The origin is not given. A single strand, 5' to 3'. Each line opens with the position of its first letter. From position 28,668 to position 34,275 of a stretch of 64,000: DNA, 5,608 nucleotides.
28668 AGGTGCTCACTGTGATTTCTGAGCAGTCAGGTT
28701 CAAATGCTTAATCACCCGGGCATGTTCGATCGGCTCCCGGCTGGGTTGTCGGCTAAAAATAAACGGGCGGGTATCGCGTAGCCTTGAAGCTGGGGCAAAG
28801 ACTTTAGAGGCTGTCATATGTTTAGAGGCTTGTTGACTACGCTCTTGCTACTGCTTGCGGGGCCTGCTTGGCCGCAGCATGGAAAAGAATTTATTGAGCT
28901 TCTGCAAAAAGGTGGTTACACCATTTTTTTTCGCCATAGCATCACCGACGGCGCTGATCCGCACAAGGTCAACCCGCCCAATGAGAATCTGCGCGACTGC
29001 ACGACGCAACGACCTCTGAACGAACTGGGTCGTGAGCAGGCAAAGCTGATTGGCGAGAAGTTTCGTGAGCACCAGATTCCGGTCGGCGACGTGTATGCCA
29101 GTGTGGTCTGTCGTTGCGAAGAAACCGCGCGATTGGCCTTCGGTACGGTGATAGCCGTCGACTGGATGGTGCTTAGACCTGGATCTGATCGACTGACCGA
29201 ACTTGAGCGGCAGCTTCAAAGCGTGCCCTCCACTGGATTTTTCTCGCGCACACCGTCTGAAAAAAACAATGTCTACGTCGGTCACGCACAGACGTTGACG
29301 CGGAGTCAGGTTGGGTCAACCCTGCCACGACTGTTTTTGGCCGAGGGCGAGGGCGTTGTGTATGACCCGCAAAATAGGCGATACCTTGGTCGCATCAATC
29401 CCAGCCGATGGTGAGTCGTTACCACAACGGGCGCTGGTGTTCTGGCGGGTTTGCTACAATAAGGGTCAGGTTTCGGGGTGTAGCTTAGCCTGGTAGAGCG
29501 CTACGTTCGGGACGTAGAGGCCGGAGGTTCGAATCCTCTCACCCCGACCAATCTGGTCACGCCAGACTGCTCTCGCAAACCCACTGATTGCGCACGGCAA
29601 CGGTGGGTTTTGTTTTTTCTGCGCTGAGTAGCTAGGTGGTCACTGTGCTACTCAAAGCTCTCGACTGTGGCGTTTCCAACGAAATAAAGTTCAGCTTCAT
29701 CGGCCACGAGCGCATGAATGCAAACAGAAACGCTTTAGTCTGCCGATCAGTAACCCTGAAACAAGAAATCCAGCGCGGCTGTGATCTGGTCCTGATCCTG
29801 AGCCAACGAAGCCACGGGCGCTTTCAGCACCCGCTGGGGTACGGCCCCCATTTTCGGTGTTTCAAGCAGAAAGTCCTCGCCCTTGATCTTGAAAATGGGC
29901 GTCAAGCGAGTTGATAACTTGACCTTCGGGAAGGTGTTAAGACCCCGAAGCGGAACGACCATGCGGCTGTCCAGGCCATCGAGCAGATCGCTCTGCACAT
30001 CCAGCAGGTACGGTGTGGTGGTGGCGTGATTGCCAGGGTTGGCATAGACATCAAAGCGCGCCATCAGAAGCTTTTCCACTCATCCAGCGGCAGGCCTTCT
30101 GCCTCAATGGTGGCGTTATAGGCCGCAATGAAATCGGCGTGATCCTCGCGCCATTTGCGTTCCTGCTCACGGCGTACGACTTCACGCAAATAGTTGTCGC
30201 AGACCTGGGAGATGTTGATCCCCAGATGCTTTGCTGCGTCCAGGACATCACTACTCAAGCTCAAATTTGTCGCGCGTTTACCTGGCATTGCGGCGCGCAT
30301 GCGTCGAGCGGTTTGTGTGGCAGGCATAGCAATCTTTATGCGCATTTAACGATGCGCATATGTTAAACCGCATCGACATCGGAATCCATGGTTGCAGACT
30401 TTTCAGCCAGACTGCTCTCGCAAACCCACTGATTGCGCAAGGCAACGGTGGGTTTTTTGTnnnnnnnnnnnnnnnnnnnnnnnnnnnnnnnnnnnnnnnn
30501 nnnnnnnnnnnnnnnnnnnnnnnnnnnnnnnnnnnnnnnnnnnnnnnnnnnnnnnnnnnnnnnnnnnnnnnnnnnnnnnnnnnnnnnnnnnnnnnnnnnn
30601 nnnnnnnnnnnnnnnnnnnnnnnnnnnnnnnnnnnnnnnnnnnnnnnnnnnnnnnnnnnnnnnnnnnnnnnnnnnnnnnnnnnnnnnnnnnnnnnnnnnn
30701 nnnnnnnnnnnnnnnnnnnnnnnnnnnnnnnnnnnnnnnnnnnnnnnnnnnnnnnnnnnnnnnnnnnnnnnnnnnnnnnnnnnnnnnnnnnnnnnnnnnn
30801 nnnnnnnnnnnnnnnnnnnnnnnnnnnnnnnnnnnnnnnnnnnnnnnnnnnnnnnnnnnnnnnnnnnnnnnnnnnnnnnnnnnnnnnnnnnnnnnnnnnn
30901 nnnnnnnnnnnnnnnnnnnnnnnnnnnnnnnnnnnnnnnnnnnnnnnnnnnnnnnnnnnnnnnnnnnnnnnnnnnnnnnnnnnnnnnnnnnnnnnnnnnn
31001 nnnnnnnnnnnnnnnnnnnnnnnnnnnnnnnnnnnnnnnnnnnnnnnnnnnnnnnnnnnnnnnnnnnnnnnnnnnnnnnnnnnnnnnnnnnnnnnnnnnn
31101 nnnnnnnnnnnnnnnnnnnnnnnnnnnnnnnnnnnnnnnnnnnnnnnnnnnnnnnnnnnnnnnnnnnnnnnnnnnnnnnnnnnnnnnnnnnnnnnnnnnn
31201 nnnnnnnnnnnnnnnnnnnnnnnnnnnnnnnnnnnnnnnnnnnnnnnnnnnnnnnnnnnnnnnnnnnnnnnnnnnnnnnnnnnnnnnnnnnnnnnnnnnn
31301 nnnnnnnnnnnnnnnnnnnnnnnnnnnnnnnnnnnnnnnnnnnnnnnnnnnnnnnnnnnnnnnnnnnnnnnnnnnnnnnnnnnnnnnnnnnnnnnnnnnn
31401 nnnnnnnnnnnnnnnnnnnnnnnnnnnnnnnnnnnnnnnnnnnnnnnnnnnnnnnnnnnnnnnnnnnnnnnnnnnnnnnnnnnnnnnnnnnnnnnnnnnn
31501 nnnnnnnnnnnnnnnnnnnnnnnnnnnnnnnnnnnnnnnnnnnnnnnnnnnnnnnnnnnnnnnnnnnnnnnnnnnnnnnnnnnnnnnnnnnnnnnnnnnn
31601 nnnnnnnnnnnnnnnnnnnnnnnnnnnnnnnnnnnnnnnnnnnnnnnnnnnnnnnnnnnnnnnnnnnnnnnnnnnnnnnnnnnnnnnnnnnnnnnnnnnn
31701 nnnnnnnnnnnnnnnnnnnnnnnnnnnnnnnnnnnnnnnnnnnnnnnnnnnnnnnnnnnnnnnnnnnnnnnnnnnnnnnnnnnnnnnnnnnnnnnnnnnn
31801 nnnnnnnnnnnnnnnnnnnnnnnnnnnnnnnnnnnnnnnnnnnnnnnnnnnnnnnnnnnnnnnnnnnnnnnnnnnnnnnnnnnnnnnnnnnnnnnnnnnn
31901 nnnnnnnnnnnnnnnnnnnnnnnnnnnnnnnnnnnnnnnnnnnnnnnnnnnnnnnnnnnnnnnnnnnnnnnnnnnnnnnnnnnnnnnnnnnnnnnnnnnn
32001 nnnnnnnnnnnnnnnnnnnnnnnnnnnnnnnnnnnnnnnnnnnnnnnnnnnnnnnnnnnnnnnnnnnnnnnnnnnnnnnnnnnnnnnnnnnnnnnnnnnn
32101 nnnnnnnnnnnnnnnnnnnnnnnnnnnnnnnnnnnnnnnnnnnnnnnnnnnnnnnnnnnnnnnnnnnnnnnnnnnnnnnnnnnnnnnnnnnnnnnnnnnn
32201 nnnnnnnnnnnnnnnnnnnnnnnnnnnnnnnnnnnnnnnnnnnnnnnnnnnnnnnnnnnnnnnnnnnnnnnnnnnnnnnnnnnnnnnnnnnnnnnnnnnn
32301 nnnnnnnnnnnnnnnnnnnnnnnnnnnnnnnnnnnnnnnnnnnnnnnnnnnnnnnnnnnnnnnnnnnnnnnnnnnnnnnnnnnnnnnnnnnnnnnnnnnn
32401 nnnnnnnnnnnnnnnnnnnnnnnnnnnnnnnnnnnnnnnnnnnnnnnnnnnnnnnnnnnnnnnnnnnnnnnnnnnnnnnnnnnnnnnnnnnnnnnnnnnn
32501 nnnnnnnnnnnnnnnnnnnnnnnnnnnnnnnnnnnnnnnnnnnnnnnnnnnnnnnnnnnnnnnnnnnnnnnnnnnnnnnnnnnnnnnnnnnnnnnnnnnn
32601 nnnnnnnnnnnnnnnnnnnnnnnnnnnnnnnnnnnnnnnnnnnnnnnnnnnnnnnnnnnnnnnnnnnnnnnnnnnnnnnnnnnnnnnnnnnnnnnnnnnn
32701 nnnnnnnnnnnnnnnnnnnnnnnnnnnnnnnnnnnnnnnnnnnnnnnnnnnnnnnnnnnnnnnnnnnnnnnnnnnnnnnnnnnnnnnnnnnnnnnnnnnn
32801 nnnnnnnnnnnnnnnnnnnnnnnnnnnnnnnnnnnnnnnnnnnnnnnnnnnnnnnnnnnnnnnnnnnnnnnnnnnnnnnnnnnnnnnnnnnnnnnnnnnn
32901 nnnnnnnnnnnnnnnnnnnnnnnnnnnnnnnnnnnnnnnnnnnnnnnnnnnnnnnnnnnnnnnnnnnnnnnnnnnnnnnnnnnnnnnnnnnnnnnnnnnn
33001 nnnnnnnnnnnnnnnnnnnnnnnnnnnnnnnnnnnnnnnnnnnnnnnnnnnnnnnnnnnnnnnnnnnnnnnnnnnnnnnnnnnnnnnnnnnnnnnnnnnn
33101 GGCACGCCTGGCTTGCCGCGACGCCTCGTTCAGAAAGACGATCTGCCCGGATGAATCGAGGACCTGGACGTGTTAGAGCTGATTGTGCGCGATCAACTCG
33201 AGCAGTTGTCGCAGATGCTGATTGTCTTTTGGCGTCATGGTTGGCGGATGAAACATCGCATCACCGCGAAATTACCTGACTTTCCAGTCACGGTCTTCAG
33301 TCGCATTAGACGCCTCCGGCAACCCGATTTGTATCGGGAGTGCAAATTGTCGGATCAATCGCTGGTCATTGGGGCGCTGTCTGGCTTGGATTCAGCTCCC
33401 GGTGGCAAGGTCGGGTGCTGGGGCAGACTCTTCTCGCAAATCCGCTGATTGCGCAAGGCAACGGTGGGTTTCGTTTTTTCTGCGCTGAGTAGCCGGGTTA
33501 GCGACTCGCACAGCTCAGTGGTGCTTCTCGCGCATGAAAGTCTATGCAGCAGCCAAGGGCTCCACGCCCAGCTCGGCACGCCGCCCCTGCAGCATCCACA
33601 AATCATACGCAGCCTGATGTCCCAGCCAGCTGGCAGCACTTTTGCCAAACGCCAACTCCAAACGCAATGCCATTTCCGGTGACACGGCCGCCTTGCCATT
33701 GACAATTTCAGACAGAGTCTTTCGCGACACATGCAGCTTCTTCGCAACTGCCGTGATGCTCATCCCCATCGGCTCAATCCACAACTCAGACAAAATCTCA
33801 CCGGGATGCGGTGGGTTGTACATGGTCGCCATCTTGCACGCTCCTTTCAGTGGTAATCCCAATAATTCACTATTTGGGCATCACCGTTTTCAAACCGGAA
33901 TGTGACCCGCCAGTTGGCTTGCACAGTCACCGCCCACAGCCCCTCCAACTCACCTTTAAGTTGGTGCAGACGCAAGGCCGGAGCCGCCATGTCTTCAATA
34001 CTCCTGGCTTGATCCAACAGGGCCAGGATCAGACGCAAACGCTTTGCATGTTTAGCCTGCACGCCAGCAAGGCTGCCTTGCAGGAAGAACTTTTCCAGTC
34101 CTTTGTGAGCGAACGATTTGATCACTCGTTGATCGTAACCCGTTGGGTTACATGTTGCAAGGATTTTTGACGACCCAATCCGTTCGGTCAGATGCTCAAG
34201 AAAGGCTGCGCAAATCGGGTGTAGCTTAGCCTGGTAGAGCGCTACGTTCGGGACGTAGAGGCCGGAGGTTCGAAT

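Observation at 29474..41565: Tandem island accretion at tRNA-Pro(CGG): three tRNA copies and a duplicated 270-nt flank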

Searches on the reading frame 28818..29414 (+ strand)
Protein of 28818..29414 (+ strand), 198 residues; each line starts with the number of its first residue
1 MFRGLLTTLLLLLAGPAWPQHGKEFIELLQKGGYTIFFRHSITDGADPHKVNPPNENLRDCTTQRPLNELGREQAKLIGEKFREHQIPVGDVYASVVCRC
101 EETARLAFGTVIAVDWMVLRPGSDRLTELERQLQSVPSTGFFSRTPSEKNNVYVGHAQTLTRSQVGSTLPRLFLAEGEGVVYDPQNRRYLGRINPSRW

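Call 13: search_protein_families(library=pfam, proteins=[window:28818-29411:+], max_evalue=0.01)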
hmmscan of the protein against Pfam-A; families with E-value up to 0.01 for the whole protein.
window:28818-29411:+ (198 aa): 1 family
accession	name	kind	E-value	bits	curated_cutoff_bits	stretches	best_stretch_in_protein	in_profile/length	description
PF00300.27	His_Phos_1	-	1.4e-06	28.5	21.7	1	61-107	19-63/194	Histidine phosphatase superfamily (branch 1)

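Call 16: find_encoding_contigs(protein=window:28818-29414:+, flank=10000, max_places=10)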
Protein window:28818-29414:+ (198 aa): 12 contigs read that carry it; 10 places shown.
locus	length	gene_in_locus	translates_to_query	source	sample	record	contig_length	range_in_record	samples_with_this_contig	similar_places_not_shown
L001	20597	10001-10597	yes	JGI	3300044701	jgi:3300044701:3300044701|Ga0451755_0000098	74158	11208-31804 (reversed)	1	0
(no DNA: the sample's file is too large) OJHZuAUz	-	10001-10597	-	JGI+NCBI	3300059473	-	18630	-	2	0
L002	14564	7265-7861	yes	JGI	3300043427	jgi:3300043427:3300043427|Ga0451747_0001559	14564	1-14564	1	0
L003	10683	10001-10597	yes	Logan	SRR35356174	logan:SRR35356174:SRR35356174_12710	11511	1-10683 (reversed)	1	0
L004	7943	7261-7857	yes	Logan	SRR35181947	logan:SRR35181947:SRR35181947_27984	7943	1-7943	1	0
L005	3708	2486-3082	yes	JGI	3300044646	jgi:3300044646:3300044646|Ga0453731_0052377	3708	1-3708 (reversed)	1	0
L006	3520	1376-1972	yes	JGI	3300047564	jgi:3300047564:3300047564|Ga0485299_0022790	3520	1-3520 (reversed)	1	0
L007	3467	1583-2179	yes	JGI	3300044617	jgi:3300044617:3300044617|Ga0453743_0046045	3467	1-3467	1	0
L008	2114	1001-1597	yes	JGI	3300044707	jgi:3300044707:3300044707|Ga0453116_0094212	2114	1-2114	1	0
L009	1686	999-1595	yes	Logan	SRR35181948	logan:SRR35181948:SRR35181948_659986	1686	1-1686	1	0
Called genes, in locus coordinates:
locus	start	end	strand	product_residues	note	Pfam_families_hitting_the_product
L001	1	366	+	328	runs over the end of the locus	PF00348:polyprenyl_synt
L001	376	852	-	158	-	-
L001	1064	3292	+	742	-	-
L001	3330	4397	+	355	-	-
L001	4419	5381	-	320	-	PF00753:Lactamase_B, PF23023:Anti-Pycsar_Apyc1 (weak), PF12706:Lactamase_B_2 (faint)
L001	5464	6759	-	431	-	PF09084:NMT1, PF03458:Gly_transporter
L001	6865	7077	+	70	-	-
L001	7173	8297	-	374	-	PF07995:GSDH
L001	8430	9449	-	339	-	PF03401:TctC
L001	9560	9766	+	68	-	-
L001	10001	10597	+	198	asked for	PF00300:His_Phos_1 (weak)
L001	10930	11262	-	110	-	PF01845:CcdB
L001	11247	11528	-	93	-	PF07362:CcdA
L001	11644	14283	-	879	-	PF08447:PAS_3, PF08448:PAS_4, PF00989:PAS, PF08448:PAS_4, PF13426:PAS_9, PF08447:PAS_3, PF08447:PAS_3, PF00512:HisKA, +8 more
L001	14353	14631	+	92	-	-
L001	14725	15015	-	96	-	PF01381:HTH_3, PF13560:HTH_31 (weak)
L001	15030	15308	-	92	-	PF05015:HigB-like_toxin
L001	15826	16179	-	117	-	PF01927:Mut7-C (weak), PF18478:PIN_10 (weak), PF18480:DUF5615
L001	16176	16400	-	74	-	PF04255:DUF433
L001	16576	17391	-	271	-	PF01695:IstB_IS21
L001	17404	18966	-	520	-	PF00665:rve, PF22483:Mu-transpos_C_2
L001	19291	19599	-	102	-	PF12441:CopG_antitoxin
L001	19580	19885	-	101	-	PF04365:BrnT_toxin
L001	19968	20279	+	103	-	-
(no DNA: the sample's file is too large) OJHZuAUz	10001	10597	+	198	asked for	PF00300:His_Phos_1 (weak)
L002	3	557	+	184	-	?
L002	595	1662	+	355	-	-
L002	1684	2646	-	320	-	PF00753:Lactamase_B, PF23023:Anti-Pycsar_Apyc1 (weak), PF12706:Lactamase_B_2 (faint)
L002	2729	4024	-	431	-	PF09084:NMT1, PF03458:Gly_transporter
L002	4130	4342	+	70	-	-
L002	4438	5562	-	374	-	PF07995:GSDH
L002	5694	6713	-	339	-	PF03401:TctC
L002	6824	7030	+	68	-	-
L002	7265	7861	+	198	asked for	PF00300:His_Phos_1 (weak)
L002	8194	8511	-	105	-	PF01845:CcdB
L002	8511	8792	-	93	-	PF07362:CcdA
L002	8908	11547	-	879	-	PF08447:PAS_3, PF08448:PAS_4, PF00989:PAS, PF08448:PAS_4, PF13426:PAS_9, PF08447:PAS_3, PF08447:PAS_3, PF00512:HisKA, +8 more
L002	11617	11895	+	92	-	-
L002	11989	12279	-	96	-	PF01381:HTH_3, PF13560:HTH_31 (weak)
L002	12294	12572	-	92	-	PF05015:HigB-like_toxin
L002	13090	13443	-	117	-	PF01927:Mut7-C (weak), PF18478:PIN_10 (weak), PF18480:DUF5615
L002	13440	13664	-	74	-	PF04255:DUF433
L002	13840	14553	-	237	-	PF01695:IstB_IS21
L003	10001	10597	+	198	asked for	PF00300:His_Phos_1 (weak)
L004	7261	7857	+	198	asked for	PF00300:His_Phos_1 (weak)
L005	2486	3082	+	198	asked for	PF00300:His_Phos_1 (weak)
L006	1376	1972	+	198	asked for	PF00300:His_Phos_1 (weak)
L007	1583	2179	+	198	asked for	PF00300:His_Phos_1 (weak)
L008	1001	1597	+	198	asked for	PF00300:His_Phos_1 (weak)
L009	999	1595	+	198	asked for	PF00300:His_Phos_1 (weak)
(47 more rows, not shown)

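Call 19: find_related_loci(query=window:28818-29411:+, collection=genome_contigs, flank=10000)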
Query window:28818-29411:+ (198 aa) in genome_contigs; peptide patterns used: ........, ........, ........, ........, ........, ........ (x = any residue, [..] = any of these).
70 stretches matched a pattern; 2 encode a relative of the query (tblastn E <= 1e-3); 2 distinct loci.
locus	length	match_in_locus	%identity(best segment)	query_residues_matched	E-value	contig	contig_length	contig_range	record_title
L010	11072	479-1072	93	1-198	1e-125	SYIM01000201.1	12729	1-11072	MAG: Burkholderiales bacterium isolate F1-60-MAGs156 F1-60__c363614, whole genome shotgun sequence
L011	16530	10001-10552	91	15-198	6e-114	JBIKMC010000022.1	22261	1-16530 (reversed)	MAG: Burkholderiaceae bacterium isolate ME2014-08-29_3300036719_group5_bin84 Rohwer_bin2321_scaffold_1936_c1, whole geno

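Call 79: search_protein_families(library=pfam, proteins=[L011:11796-13238:-], max_evalue=0.01)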
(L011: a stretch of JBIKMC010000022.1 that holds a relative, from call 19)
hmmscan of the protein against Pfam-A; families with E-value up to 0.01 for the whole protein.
L011:11796-13238:- (481 aa): 10 families
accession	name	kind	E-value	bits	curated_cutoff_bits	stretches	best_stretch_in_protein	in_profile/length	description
PF02661.23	Fic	-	5.7e-11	43.6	24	1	251-343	6-92/93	Fic/DOC family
PF25213.1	HVO_A0261_N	-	9.1e-07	29.1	35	1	32-102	10-74/86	HVO_A0261 N-terminal domain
PF12840.13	HTH_20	-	0.0002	21.7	27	1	42-80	12-50/51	Helix-turn-helix domain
PF08100.18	Dimerisation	-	0.004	17.4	25.6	0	42-99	33-91/93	O-methyltransferase dimerisation domain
PF12802.13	MarR_2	-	0.0041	17.7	27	1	44-85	15-57/61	MarR family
PF00392.27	GntR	-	0.0054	16.8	27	0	36-81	11-57/64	Bacterial regulatory proteins, gntR family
PF03965.22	Penicillinase_R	-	0.0059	17.4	22.6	0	53-102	26-75/115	Penicillinase repressor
PF08279.18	HTH_11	-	0.0078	16.5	25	0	34-76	1-43/55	HTH domain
PF08220.18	HTH_DeoR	-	0.0084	16.3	21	0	34-81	1-47/57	DeoR-like helix-turn-helix domain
PF22168.2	DIP2311-like_C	-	0.0094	16.7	27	0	58-89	29-60/63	Transcriptional regulator DIP2311-like, C-terminal domain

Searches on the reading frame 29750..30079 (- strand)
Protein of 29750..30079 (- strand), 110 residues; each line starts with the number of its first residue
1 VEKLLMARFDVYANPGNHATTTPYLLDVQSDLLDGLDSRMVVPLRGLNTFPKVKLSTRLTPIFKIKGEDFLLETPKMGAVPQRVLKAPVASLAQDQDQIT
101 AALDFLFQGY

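Call 13: search_protein_families(library=pfam, proteins=[window:29750-30079:-], max_evalue=0.01)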
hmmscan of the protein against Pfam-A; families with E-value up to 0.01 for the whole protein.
window:29750-30079:- (110 aa): 1 family
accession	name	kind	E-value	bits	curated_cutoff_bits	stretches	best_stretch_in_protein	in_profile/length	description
PF01845.23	CcdB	-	5.8e-36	123.2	28.6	1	8-109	1-101/101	CcdB protein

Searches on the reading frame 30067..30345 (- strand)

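Call 13: search_protein_families(library=pfam, proteins=[window:30067-30345:-], max_evalue=0.01)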
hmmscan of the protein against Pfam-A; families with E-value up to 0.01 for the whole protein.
window:30067-30345:- (93 aa): 1 family
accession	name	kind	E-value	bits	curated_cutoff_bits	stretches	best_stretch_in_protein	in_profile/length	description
PF07362.18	CcdA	-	3.6e-26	91.8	22.4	1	23-93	1-71/71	Post-segregation antitoxin CcdA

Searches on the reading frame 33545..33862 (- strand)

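Call 13: search_protein_families(library=pfam, proteins=[window:33545-33862:-], max_evalue=0.01)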
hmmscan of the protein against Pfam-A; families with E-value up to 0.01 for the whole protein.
window:33545-33862:- (106 aa): 8 families
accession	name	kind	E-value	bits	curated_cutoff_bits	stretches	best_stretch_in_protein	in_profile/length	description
PF01381.28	HTH_3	-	1.9e-11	44.2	23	1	30-76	6-52/55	Helix-turn-helix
PF13560.12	HTH_31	-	4.3e-06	27.4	27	1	33-69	14-51/64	Helix-turn-helix domain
PF12844.13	HTH_19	-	0.00074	19.8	30.2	1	33-80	12-58/64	Helix-turn-helix domain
PF04218.19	CENP-B_N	-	0.0019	18.2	21.2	1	33-59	22-48/53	CENP-B N-terminal DNA-binding domain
PF13384.12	HTH_23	-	0.0038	17.5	24.6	1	29-54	15-38/50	Homeodomain-like domain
PF13443.12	HTH_26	-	0.004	17.8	22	1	32-61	9-39/63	Cro/C1-type HTH DNA-binding domain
PF15943.11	YdaS_toxin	-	0.009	16.3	30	0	36-71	11-46/65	Bacterial toxin YdaS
PF04552.19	Sigma54_DBD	-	0.0092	16.2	22.8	0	34-83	50-99/160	Sigma-54, DNA binding domain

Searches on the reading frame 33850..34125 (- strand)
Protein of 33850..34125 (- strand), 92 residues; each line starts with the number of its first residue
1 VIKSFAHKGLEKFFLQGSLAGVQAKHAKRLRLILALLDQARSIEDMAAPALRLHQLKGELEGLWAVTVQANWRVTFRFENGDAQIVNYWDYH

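Call 13: search_protein_families(library=pfam, proteins=[window:33850-34125:-], max_evalue=0.01)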
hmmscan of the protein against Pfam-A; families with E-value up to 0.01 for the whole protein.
window:33850-34125:- (92 aa): 1 family
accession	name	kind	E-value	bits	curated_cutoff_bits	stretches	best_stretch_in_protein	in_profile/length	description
PF05015.19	HigB-like_toxin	-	7.2e-20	71.7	27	1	3-92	1-91/91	RelE-like toxin of type II toxin-antitoxin system HigB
